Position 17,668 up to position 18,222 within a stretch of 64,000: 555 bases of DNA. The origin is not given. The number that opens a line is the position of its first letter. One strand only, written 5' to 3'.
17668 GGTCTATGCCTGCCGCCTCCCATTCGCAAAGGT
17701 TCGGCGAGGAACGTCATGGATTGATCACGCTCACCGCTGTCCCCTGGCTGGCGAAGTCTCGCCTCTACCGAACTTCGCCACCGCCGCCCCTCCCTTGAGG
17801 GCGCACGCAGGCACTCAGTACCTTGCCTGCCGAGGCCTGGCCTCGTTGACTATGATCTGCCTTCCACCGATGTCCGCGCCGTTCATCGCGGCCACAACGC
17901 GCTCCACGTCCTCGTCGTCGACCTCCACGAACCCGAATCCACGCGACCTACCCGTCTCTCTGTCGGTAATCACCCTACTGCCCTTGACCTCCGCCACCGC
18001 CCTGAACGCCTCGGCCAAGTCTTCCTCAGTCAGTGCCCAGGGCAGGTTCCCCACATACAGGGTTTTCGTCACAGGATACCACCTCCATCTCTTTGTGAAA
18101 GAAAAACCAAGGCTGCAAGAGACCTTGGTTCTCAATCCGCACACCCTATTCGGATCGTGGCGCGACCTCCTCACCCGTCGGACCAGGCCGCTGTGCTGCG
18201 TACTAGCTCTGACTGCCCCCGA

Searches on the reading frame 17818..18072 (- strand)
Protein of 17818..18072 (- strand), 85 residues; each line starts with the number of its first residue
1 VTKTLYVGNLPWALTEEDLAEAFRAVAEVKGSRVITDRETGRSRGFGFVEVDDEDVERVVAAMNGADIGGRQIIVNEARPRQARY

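Call 10: find_related_loci(query=window:17818-18072:-, collection=genome_contigs, flank=4000)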
Query window:17818-18072:- (85 aa) in genome_contigs; peptide patterns used: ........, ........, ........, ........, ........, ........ (x = any residue, [..] = any of these).
600 stretches matched a pattern (row limit reached: there are more); 486 encode a relative of the query (tblastn E <= 1e-3); the best 80 are kept; 80 distinct loci.
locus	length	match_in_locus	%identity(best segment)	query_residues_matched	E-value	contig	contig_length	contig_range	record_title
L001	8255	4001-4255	95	1-85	3e-50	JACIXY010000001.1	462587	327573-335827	MAG: Bacillota bacterium isolate MAG-64 Firmicutes_O3_bin27_Scaffold_1, whole genome shotgun sequence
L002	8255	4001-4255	79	1-85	3e-43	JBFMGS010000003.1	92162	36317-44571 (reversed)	MAG: Bacillota bacterium isolate MAG303 MAG303_3, whole genome shotgun sequence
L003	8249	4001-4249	76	3-85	8e-39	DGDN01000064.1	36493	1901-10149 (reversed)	MAG TPA_asm: Candidatus Fermentithermobacillaceae bacterium UBA3951 UBA3951_contig_323, whole genome shotgun sequence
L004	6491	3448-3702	72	1-85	3e-38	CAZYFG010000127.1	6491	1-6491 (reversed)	MAG TPA_asm: uncultured Eubacteriales bacterium isolate SRP239243_co1_308 genome assembly, contig: NODE_21435_length_649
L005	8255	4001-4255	65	1-85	1e-37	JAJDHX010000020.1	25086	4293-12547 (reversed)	Selenomonadales bacterium OttesenSCG-928-I06 AH-928-I06_NODE_20, whole genome shotgun sequence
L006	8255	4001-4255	69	1-85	2e-37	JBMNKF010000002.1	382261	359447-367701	MAG: Bacillota bacterium isolate SBF912LR0HQ0015 contig_24749, whole genome shotgun sequence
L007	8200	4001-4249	67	1-83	4e-35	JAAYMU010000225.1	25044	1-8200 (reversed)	MAG: Peptococcaceae bacterium isolate AS20ysBPTH_5 127045_AS20, whole genome shotgun sequence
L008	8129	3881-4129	65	1-83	1e-34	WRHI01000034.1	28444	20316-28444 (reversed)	MAG: Peptococcaceae bacterium isolate Nt197P3bin107 Ga0082212_10002227, whole genome shotgun sequence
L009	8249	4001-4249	65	1-83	1e-34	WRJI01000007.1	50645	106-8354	MAG: Peptococcaceae bacterium isolate Nt197P3bin79 Ga0082212_10000649, whole genome shotgun sequence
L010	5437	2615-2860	67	1-82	1e-34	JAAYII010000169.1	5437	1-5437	MAG: Peptococcaceae bacterium isolate AS09scLD_81 181810_AS09, whole genome shotgun sequence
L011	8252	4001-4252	64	1-84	2e-33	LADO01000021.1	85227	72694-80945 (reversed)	MAG: Peptococcaceae bacterium BRH_c4b BRHa_1005994, whole genome shotgun sequence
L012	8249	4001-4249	65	1-83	1e-33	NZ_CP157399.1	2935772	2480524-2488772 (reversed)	MAG: Dehalobacter sp. 4CP chromosome, complete genome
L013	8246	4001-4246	63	1-82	3e-33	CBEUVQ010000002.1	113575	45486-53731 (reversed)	MAG TPA_asm: uncultured Peptococcaceae bacterium isolate SRR13515397_concoct_28 genome assembly, contig: ERZ25510992.14,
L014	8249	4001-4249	65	1-83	4e-33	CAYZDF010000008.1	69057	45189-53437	MAG TPA_asm: uncultured Gracilibacteraceae bacterium isolate binchicken_co168_128 genome assembly, contig: NODE_584_leng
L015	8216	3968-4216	64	1-83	5e-33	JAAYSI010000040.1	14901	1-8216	MAG: Peptococcaceae bacterium isolate AS23ysBPME_312 50409_AS23, whole genome shotgun sequence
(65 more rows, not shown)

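Call 17: find_homologous_proteins(query=window:17818-18072:-, max_evalue=1e-20)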
Query window:17818-18072:- (85 aa): 1211 proteins with E <= 1e-20 among 8000 candidates; the best 120 are listed.
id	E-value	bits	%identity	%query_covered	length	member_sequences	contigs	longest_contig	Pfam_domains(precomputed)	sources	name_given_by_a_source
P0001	9.7e-48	177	100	100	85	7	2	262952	PF00076.29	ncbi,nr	ncbi:MAG: RNA-binding protein [Firmicutes bacterium]|nr:RNA-binding protein [Bacillota bacterium] MD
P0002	3.3e-45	169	94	100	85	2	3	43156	PF00076.29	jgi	-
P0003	1.2e-42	161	89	100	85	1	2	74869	PF00076.29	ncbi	ncbi:MAG: RNA recognition motif domain-containing protein [Bacillota bacterium]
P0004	1.3e-42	161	89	100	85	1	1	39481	PF00076.29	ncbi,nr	ncbi:MAG: RNA-binding protein [Bacillota bacterium]|nr:RNA-binding protein [Bacillota bacterium]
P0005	1.8e-41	157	86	100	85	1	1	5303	PF00076.29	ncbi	-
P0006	4.5e-41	156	85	100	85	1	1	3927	PF00076.29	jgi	-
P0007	4.6e-41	156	85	100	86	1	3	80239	PF00076.29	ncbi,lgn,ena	-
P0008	3.1e-40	153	85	100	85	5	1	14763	PF00076.29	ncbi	ncbi:MAG: RNA-binding protein [Bacillota bacterium]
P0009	1.2e-39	151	84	100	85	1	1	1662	PF00076.29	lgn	-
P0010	6.7e-39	149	81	100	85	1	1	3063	PF00076.29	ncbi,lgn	-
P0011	2.6e-38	147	81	100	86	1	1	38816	PF00076.29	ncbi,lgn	-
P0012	3.2e-38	147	80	100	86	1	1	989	PF00076.29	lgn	-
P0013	8.5e-38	145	81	99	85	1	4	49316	PF00076.29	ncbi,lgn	-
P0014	2.5e-37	144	80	100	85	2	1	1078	PF00076.29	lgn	-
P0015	3.9e-37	143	76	100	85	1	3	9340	PF00076.29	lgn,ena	-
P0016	6.7e-37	142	76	100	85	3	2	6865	PF00076.29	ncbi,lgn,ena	-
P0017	8.5e-37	142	80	99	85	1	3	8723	PF00076.29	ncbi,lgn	ncbi:MAG: RNA recognition motif domain-containing protein [Syntrophothermus sp.]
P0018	1.5e-36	141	74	100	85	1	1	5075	PF00076.29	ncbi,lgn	ncbi:MAG: RNA recognition motif domain-containing protein [Bacteroidota bacterium]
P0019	1.8e-36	141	75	100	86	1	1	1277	PF00076.29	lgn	-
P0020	4.2e-36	140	77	99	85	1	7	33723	PF00076.29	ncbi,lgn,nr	ncbi:MAG: RNA-binding protein [Firmicutes bacterium]|nr:RNA-binding protein [Bacillota bacterium]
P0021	6.4e-36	139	76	100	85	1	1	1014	PF00076.29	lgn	-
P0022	9.8e-36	139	76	100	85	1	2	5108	PF00076.29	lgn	-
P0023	9.8e-36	139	76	100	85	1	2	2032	PF00076.29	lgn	-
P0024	1.5e-35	138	76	100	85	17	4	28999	PF00076.29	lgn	-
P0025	2.2e-35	138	75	100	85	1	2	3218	PF00076.29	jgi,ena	-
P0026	4.1e-35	137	74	100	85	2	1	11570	PF00076.29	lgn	-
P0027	5.0e-35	136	72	100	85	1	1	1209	PF00076.29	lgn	-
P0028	7.5e-35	136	72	100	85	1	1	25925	PF00076.29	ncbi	ncbi:MAG: RNA recognition motif domain-containing protein [Patescibacteria group bacterium]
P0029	8.2e-35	136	73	100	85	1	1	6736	PF00076.29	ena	-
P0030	9.2e-35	136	72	98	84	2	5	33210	PF00076.29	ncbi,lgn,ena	-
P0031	9.3e-35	136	75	100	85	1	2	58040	PF00076.29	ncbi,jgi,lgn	ncbi:MAG: RNA-binding protein [Bacillota bacterium]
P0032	9.6e-35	136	73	100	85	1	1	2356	PF00076.29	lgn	-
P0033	1.1e-34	135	73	100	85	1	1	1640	PF00076.29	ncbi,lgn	-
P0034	1.3e-34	135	76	100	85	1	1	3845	PF00076.29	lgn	-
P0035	1.5e-34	135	76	99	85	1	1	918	PF00076.29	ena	-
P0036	1.5e-34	135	74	100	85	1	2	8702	PF00076.29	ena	-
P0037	1.7e-34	135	72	100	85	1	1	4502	PF00076.29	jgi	-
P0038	1.9e-34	135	72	100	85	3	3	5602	PF00076.29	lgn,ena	-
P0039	2.1e-34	134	71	100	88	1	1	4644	PF00076.29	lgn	-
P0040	2.7e-34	134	73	100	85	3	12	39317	PF00076.29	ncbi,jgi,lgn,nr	ncbi:MAG: RNA-binding protein [Firmicutes bacterium]|jgi:RNA-binding proteins (RRM domain)|nr:RNA-bi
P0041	3.0e-34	134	72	100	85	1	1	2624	PF00076.29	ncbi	-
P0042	3.2e-34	134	73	100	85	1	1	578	PF00076.29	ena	-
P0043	4.0e-34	134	71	100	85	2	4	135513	PF00076.29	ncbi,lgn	ncbi:MAG: RNA recognition motif domain-containing protein [Bacteroidota bacterium]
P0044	5.0e-34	133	74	100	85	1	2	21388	PF00076.29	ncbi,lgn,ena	-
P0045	5.7e-34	133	73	100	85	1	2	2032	PF00076.29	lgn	-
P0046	6.5e-34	133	74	100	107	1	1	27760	PF00076.29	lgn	-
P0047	8.4e-34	133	74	96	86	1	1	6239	PF00076.29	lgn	-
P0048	8.5e-34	133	72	100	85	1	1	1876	PF00076.29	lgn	-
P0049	1.0e-33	132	72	100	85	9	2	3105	PF00076.29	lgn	-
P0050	1.1e-33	132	72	100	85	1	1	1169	PF00076.29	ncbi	-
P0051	1.2e-33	132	71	100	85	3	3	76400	PF00076.29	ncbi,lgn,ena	-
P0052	1.3e-33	132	69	100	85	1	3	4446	PF00076.29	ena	-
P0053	1.4e-33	132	72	100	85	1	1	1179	PF00076.29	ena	-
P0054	1.4e-33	132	73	96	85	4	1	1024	PF00076.29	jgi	jgi:RNA recognition motif-containing protein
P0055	1.4e-33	132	76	96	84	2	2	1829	PF00076.29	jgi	jgi:RNA recognition motif-containing protein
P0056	1.4e-33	132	75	100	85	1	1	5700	PF00076.29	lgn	-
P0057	1.8e-33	131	72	100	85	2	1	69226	PF00076.29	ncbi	ncbi:MAG: RNA recognition motif domain-containing protein [Bacillota bacterium]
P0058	1.9e-33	131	72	100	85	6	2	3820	PF00076.29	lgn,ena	-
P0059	2.0e-33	131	74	96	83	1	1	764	PF00076.29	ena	-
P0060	2.1e-33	131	69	100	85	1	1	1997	PF00076.29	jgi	jgi:RNA recognition motif-containing protein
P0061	2.1e-33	131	71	100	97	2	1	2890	PF00076.29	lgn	-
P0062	2.1e-33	131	69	100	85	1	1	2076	PF00076.29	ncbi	-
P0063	2.2e-33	131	70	99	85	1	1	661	PF00076.29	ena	-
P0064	2.4e-33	131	73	100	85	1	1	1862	PF00076.29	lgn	-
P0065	2.4e-33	131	71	100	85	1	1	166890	PF00076.29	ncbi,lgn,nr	ncbi:MAG: RNA-binding protein [bacterium]|nr:RNA-binding protein [bacterium]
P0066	2.9e-33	131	71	100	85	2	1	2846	PF00076.29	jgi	jgi:RNA recognition motif-containing protein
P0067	3.0e-33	131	72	100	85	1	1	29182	PF00076.29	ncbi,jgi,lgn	ncbi:MAG TPA: RNA-binding protein [Bacillota bacterium]|jgi:RNA recognition motif-containing protein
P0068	3.0e-33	131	77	98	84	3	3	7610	PF00076.29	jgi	-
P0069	3.1e-33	131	72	100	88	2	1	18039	PF00076.29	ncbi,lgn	-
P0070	3.7e-33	131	71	99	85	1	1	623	PF00076.29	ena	-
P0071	3.8e-33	130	69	100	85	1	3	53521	PF00076.29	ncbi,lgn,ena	-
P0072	5.3e-33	130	73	100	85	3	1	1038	PF00076.29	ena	-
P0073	5.5e-33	130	74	99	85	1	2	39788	PF00076.29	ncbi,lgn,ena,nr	ncbi:MAG TPA: RNA-binding protein [Firmicutes bacterium]|nr:RNA-binding protein [Bacillota bacterium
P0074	5.6e-33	130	72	100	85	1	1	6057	PF00076.29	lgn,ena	-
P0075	5.6e-33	130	70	99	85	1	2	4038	PF00076.29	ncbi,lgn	ncbi:MAG: RNA-binding protein [Bacillota bacterium]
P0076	6.0e-33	130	69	100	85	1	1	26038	PF00076.29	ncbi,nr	ncbi:MAG: RNA-binding protein [Firmicutes bacterium]|nr:RNA-binding protein [Bacillota bacterium]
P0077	6.8e-33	130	76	98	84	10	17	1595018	PF00076.29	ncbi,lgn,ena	-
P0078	7.3e-33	130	74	100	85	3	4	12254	PF00076.29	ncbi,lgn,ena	-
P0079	7.9e-33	129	71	100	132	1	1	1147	PF00076.29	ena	-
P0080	8.3e-33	129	71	100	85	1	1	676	PF00076.29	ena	-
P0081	8.8e-33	129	71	100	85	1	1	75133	PF00076.29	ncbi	-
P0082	9.2e-33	129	70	99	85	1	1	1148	PF00076.29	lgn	-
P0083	1.0e-32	129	72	100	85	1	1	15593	PF00076.29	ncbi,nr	ncbi:MAG: RNA-binding protein [Acetobacteraceae bacterium]|nr:RNA-binding protein [Acetobacteraceae 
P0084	1.1e-32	129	71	100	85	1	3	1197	PF00076.29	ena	-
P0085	1.1e-32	129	71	100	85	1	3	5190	PF00076.29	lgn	-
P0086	1.1e-32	129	75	99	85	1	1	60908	PF00076.29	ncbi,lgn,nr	ncbi:MAG: RNA-binding protein [Firmicutes bacterium]|nr:RNA-binding protein [Bacillota bacterium]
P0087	1.1e-32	129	69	100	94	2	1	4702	PF00076.29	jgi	jgi:RNA recognition motif-containing protein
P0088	1.1e-32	129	71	100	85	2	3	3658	PF00076.29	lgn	-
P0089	1.2e-32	129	69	100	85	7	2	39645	PF00076.29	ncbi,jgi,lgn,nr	ncbi:MAG TPA: RNA-binding protein [Clostridiales bacterium UBA8153]|nr:RNA-binding protein [Clostrid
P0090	1.2e-32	129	73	96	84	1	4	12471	PF00076.29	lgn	-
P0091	1.4e-32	129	74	99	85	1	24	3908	PF00076.29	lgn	-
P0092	1.5e-32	129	67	100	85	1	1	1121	PF00076.29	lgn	-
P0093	1.5e-32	129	71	100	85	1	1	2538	PF00076.29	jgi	jgi:RNA recognition motif-containing protein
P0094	1.5e-32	129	74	96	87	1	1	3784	PF00076.29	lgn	-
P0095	1.6e-32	129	68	100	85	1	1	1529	PF00076.29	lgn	-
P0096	1.6e-32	129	73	100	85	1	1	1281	PF00076.29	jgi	-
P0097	1.7e-32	128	68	100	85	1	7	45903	PF00076.29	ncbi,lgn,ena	-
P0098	1.8e-32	128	68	100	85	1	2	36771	PF00076.29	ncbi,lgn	ncbi:MAG: RNA-binding protein [Bacillota bacterium]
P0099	1.9e-32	128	71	100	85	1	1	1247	PF00076.29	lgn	-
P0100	1.9e-32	128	73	96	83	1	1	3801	PF00076.29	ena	-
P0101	2.0e-32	128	74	99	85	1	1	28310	PF03880.22,PF00076.29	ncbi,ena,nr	ncbi:MAG TPA: RNA-binding protein [Firmicutes bacterium]|nr:RNA-binding protein [Bacillota bacterium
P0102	2.0e-32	128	73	96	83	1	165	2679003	PF00076.29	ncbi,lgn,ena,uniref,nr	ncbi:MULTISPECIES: RNA recognition motif domain-containing protein [Anaerosinus]|uniref:RNA-binding 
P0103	2.2e-32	128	69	100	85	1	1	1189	PF00076.29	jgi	-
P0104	2.2e-32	128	69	100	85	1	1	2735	PF00076.29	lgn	-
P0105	2.4e-32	128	69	100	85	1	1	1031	PF00076.29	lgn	-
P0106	2.5e-32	128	68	100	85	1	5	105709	PF00076.29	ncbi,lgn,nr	ncbi:MAG: RNA-binding protein [Firmicutes bacterium]|nr:RNA-binding protein [Bacillota bacterium]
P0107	2.7e-32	128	69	100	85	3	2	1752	PF00076.29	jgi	jgi:RNA recognition motif-containing protein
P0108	2.9e-32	128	73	99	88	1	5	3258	PF00076.29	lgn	-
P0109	3.3e-32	127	68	100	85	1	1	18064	PF00076.29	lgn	-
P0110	3.5e-32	127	69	100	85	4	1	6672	PF00076.29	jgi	-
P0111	3.6e-32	127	68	100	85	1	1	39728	PF00076.29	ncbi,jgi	-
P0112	3.9e-32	127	69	100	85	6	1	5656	PF00076.29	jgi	jgi:RNA recognition motif-containing protein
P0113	4.0e-32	127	71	100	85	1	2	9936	PF00076.29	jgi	jgi:RNA recognition motif-containing protein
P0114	5.1e-32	127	69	100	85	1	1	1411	PF00076.29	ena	-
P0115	5.2e-32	127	69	99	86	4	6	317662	PF00076.29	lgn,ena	-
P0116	5.7e-32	127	74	96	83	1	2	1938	PF00076.29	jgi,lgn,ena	-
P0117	6.4e-32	127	71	100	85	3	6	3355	PF03880.22,PF00076.29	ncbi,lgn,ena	-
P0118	6.5e-32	127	71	100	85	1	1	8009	PF00076.29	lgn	-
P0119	6.5e-32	127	72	96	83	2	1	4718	PF00076.29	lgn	-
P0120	6.8e-32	126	68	100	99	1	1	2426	PF00076.29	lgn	-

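Call 18: find_encoding_contigs(protein=P0003, flank=3000, max_places=2)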
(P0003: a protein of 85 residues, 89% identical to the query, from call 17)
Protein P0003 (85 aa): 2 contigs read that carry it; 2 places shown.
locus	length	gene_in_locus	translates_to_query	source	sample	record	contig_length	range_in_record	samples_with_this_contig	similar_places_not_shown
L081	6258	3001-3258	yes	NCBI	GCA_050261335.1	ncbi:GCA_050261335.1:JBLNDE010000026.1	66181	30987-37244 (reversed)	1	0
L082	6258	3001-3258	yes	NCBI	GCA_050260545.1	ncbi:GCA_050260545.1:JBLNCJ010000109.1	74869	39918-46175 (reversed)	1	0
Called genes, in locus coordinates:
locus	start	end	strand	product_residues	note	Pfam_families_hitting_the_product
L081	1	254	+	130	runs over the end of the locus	PF00829:Ribosomal_L21p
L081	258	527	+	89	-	PF01016:Ribosomal_L27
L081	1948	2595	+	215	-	PF01467:CTP_transf_like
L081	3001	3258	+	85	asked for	PF00076:RRM_1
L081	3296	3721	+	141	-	PF02410:RsfS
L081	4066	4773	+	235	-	PF10531:SLBB, PF12836:HHH_3, PF00633:HHH (faint), PF14520:HHH_5 (faint)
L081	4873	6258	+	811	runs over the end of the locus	PF13567:DUF4131, PF03772:Competence, PF00753:Lactamase_B, PF12706:Lactamase_B_2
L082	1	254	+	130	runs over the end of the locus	PF00829:Ribosomal_L21p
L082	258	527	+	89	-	PF01016:Ribosomal_L27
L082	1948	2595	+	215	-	PF01467:CTP_transf_like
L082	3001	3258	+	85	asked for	PF00076:RRM_1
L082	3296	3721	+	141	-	PF02410:RsfS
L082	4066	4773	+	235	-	PF10531:SLBB, PF12836:HHH_3, PF00633:HHH (faint), PF14520:HHH_5 (faint)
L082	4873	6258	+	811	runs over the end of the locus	PF13567:DUF4131, PF03772:Competence, PF00753:Lactamase_B, PF12706:Lactamase_B_2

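Call 19: find_encoding_contigs(protein=P0004, flank=3000, max_places=2)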
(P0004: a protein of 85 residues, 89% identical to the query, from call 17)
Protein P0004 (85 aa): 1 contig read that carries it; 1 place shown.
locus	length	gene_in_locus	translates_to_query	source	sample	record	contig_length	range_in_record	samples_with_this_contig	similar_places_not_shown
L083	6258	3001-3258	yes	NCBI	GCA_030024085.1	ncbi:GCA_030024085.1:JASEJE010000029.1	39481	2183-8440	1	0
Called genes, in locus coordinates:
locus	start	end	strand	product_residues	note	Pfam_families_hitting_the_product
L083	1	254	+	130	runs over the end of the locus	PF00829:Ribosomal_L21p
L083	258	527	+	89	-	PF01016:Ribosomal_L27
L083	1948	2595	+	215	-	PF01467:CTP_transf_like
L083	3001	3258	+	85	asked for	PF00076:RRM_1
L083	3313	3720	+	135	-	PF02410:RsfS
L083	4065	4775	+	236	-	PF10531:SLBB, PF12836:HHH_3, PF00633:HHH (faint)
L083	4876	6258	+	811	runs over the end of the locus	PF13567:DUF4131, PF03772:Competence, PF00753:Lactamase_B, PF12706:Lactamase_B_2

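Call 20: find_encoding_contigs(protein=P0007, flank=3000, max_places=2)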
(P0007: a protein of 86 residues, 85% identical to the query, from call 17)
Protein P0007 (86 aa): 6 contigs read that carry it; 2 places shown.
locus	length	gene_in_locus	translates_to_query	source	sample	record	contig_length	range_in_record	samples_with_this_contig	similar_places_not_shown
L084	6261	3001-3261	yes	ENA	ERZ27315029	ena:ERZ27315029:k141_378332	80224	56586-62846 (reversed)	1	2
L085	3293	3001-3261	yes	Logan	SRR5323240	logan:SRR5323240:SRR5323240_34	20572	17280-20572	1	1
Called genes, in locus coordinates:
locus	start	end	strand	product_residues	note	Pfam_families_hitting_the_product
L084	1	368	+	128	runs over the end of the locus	PF00829:Ribosomal_L21p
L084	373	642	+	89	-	PF01016:Ribosomal_L27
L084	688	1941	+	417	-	PF01018:GTP1_OBG, PF01926:MMR_HSR1, PF02421:FeoB_N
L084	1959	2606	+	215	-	PF01467:CTP_transf_like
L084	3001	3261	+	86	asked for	PF00076:RRM_1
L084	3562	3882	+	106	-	PF02410:RsfS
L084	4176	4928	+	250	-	PF10531:SLBB, PF12836:HHH_3, PF00633:HHH (weak), PF14520:HHH_5 (weak)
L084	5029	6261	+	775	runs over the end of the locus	PF13567:DUF4131, PF03772:Competence, PF00753:Lactamase_B, PF12706:Lactamase_B_2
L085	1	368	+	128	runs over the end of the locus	PF00829:Ribosomal_L21p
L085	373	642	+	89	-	PF01016:Ribosomal_L27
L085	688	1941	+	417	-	PF01018:GTP1_OBG, PF01926:MMR_HSR1, PF02421:FeoB_N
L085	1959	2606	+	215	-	PF01467:CTP_transf_like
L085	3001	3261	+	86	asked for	PF00076:RRM_1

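Call 21: find_encoding_contigs(protein=P0008, flank=3000, max_places=2)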
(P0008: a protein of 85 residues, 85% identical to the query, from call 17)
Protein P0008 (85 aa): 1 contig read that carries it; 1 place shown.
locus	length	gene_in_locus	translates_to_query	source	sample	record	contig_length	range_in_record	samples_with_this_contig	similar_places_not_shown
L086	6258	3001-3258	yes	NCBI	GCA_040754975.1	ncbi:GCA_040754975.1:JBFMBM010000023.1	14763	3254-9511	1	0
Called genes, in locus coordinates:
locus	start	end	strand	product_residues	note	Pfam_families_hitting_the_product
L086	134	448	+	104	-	PF00829:Ribosomal_L21p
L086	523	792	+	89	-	PF01016:Ribosomal_L27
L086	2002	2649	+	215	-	PF01467:CTP_transf_like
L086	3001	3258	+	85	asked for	PF00076:RRM_1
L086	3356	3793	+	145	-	PF02410:RsfS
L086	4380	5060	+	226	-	PF10531:SLBB, PF00633:HHH, PF12836:HHH_3, PF14520:HHH_5 (faint)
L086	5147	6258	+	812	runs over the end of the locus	PF13567:DUF4131, PF03772:Competence, PF00753:Lactamase_B, PF12706:Lactamase_B_2 (weak)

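Call 22: find_encoding_contigs(protein=P0005, flank=3000, max_places=2)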
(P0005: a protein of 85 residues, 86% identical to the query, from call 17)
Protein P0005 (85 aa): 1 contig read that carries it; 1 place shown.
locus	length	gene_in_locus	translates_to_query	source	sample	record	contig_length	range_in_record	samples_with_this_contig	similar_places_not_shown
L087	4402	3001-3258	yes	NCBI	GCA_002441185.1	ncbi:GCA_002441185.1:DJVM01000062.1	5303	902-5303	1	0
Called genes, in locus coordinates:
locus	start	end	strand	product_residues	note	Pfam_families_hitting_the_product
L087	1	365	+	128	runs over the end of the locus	PF00829:Ribosomal_L21p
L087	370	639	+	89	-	PF01016:Ribosomal_L27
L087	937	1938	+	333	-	PF01018:GTP1_OBG, PF01926:MMR_HSR1, PF02421:FeoB_N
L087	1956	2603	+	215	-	PF01467:CTP_transf_like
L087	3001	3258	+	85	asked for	PF00076:RRM_1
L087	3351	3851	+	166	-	PF02410:RsfS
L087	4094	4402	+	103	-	?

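Call 23: find_encoding_contigs(protein=P0011, flank=3000, max_places=2)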
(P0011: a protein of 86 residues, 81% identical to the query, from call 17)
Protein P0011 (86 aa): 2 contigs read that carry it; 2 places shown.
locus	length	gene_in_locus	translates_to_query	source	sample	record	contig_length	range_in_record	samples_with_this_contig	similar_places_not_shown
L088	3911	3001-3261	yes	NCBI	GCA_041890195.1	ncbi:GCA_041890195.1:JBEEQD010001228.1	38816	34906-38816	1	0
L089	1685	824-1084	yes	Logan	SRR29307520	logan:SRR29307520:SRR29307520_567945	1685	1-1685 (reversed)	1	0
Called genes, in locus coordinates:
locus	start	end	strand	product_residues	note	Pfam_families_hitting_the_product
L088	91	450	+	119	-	PF00829:Ribosomal_L21p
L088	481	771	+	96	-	PF01016:Ribosomal_L27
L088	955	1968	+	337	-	PF01018:GTP1_OBG, PF01926:MMR_HSR1, PF02421:FeoB_N (weak)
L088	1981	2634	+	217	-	PF01467:CTP_transf_like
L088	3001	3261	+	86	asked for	PF00076:RRM_1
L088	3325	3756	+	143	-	PF02410:RsfS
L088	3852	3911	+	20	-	?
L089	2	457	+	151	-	?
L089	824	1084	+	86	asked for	PF00076:RRM_1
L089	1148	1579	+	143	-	PF02410:RsfS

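Call 24: find_encoding_contigs(protein=P0013, flank=3000, max_places=2)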
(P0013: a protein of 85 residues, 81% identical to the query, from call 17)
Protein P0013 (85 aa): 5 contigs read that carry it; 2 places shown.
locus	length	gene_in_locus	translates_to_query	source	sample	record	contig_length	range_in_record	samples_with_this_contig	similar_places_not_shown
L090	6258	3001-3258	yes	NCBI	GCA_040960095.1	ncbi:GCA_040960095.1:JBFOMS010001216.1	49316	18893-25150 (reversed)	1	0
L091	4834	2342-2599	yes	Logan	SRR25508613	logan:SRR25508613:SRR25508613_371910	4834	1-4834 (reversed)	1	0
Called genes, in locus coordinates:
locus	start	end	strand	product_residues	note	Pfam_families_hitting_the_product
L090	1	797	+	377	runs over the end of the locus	PF00696:AA_kinase, PF01472:PUA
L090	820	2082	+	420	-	PF00171:Aldedh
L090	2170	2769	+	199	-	PF01467:CTP_transf_like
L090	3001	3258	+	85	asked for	PF00076:RRM_1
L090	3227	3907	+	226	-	PF01966:HD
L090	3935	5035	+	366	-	PF03816:LytR_cpsA_psr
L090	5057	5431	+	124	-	PF02410:RsfS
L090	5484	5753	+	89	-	-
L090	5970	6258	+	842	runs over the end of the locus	PF00133:tRNA-synt_1, PF01406:tRNA-synt_1e (faint), PF09334:tRNA-synt_1g, PF13603:tRNA-synt_1_2, PF00133:tRNA-synt_1, PF09334:tRNA-synt_1g, PF08264:Anticodon_1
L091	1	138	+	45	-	?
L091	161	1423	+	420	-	PF00171:Aldedh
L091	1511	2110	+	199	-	PF01467:CTP_transf_like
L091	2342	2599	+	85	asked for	PF00076:RRM_1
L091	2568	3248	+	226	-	PF01966:HD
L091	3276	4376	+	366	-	PF03816:LytR_cpsA_psr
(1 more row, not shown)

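Call 25: find_encoding_contigs(protein=P0017, flank=3000, max_places=2)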
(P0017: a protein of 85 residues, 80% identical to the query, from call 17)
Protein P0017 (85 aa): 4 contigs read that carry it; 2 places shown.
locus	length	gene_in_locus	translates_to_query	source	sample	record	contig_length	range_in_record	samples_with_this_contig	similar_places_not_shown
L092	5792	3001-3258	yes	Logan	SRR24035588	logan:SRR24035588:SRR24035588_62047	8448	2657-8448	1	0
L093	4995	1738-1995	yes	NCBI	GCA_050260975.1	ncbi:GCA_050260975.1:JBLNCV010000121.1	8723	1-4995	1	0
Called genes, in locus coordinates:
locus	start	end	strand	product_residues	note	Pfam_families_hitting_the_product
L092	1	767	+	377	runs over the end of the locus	PF00696:AA_kinase, PF01472:PUA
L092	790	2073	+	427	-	PF00171:Aldedh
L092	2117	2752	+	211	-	PF01467:CTP_transf_like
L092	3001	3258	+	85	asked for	PF00076:RRM_1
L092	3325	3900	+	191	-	PF01966:HD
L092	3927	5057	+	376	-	PF03816:LytR_cpsA_psr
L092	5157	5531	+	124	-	PF02410:RsfS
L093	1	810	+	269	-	PF00171:Aldedh (weak)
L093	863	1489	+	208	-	PF01467:CTP_transf_like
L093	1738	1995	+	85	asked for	PF00076:RRM_1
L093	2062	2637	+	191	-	PF01966:HD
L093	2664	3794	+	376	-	PF03816:LytR_cpsA_psr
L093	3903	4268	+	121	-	PF02410:RsfS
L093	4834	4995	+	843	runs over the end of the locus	PF00133:tRNA-synt_1, PF01406:tRNA-synt_1e (faint), PF01921:tRNA-synt_1f (faint), PF09334:tRNA-synt_1g, PF13603:tRNA-synt_1_2, PF00133:tRNA-synt_1, PF09334:tRNA-synt_1g, PF08264:Anticodon_1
